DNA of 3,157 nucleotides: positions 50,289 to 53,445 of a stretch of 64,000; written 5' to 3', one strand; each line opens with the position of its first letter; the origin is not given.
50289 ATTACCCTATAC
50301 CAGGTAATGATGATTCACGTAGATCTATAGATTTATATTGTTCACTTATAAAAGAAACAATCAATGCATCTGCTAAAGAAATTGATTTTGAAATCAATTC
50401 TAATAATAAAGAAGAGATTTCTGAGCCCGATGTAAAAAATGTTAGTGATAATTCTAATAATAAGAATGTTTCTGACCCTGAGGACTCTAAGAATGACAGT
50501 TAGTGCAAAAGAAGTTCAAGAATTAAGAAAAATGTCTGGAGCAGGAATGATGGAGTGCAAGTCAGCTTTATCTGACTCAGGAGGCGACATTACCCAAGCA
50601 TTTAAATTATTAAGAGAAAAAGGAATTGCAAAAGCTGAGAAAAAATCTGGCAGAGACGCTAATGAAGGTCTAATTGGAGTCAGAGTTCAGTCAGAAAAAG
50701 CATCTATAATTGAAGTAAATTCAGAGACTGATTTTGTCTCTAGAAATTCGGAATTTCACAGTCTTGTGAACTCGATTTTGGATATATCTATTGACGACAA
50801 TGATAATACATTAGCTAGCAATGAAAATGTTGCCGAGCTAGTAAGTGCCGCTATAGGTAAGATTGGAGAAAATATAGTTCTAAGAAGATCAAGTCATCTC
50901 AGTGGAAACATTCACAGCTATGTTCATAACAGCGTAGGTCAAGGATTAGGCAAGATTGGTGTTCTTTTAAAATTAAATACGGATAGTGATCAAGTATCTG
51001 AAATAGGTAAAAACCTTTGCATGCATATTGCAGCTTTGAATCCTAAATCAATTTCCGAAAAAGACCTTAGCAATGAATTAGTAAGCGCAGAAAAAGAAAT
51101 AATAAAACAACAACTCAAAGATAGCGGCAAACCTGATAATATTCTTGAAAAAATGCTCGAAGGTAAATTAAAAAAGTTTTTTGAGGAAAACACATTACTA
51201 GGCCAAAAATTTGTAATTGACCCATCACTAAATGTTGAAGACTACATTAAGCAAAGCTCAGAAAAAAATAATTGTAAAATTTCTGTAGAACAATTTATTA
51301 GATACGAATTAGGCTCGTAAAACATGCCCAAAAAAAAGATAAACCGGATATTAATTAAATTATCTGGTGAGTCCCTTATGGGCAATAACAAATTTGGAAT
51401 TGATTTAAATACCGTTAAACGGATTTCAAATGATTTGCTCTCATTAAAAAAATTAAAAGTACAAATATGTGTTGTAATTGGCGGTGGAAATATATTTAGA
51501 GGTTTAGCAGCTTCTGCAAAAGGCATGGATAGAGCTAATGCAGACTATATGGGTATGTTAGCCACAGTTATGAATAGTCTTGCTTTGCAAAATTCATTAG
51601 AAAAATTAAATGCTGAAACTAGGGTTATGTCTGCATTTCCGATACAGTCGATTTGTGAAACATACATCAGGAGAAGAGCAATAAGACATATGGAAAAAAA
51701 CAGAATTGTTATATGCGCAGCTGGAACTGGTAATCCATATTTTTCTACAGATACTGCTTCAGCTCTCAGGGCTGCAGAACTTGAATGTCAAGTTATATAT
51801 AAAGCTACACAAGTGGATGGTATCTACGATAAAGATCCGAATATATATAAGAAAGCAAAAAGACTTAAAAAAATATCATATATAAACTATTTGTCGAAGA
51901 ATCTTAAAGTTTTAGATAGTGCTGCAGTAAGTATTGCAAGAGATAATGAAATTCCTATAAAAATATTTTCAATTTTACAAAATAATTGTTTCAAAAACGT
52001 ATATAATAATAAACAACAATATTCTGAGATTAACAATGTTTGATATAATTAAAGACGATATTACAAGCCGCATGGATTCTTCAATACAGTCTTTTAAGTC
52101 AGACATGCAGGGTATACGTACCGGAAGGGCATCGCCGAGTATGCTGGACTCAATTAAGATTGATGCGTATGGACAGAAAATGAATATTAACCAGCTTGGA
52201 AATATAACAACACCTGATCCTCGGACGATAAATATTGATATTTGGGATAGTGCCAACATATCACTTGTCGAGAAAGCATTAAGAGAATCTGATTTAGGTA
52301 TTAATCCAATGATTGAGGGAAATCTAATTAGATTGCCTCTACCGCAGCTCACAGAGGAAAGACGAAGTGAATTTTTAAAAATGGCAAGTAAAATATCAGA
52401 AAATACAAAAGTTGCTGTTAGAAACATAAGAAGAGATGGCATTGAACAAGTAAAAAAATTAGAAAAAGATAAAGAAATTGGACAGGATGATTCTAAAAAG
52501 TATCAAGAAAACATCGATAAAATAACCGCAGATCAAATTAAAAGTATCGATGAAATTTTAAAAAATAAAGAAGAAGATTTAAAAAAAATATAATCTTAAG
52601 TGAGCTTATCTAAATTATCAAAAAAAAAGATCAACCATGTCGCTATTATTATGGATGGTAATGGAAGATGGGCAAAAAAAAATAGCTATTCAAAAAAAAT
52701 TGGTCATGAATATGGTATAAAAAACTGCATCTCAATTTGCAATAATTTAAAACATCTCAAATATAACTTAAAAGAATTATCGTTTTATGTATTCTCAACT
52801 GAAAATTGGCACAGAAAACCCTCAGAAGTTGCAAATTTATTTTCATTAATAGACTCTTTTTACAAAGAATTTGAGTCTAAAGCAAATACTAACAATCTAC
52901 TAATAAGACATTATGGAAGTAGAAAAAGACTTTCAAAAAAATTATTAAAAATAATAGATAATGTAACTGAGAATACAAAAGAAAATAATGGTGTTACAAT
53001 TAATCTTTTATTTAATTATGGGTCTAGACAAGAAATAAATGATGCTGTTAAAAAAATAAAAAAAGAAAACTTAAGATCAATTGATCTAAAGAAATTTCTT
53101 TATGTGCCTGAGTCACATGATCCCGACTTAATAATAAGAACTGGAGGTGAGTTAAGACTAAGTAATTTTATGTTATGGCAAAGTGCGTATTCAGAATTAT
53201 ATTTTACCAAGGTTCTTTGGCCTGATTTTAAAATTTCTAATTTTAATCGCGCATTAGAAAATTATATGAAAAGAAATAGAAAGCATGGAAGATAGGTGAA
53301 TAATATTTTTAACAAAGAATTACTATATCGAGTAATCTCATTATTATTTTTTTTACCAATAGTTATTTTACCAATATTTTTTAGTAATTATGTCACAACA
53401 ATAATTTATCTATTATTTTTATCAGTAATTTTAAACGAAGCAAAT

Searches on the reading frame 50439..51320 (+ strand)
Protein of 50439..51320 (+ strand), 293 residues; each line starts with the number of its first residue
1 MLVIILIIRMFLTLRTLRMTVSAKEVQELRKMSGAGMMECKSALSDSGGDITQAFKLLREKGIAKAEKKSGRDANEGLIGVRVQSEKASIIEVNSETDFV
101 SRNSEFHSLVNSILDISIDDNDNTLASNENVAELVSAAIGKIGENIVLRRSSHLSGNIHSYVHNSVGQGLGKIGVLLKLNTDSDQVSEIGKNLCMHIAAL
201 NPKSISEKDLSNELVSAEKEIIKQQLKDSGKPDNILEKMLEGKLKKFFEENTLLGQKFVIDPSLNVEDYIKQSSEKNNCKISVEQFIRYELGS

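Call 27: find_encoding_contigs(protein=window:50439-51320:+, flank=10000, max_places=1)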
Protein window:50439-51320:+ (293 aa): no gene with exactly this product is on record in the collection.

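Call 29: search_protein_families(library=pfam, proteins=[window:50439-51320:+])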
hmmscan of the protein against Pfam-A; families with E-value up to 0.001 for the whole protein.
window:50439-51320:+ (293 aa): 1 family
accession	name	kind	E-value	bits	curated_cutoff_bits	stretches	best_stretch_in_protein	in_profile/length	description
PF00889.24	EF_TS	-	1e-61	208.6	27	1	88-292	1-203/204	Elongation factor TS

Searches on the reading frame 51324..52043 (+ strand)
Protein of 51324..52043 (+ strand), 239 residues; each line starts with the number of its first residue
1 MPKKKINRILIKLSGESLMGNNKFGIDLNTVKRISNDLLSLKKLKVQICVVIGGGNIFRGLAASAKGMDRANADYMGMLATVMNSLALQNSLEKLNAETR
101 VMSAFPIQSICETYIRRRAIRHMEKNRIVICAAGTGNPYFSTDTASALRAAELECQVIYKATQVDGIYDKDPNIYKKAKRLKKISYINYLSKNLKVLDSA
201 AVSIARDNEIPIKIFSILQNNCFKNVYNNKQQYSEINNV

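Call 29: search_protein_families(library=pfam, proteins=[window:51324-52043:+])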
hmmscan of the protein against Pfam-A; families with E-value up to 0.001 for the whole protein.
window:51324-52043:+ (239 aa): 1 family
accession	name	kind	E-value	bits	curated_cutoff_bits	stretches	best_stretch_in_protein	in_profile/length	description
PF00696.33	AA_kinase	-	1.5e-33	117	24.9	1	7-216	1-234/234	Amino acid kinase family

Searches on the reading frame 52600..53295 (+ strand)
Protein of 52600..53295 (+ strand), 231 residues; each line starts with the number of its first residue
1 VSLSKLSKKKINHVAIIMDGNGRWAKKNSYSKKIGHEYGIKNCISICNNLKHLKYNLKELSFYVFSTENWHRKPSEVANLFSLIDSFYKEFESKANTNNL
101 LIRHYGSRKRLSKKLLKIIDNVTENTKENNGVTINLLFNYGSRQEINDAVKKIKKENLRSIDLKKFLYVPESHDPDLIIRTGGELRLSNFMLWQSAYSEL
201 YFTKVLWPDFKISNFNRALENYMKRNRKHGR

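Call 29: search_protein_families(library=pfam, proteins=[window:52600-53295:+])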
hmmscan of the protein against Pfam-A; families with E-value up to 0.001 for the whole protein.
window:52600-53295:+ (231 aa): 1 family
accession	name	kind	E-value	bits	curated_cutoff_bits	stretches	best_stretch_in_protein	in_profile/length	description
PF01255.24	Prenyltransf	-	9.2e-70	235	27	1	17-230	1-219/219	Putative undecaprenyl diphosphate synthase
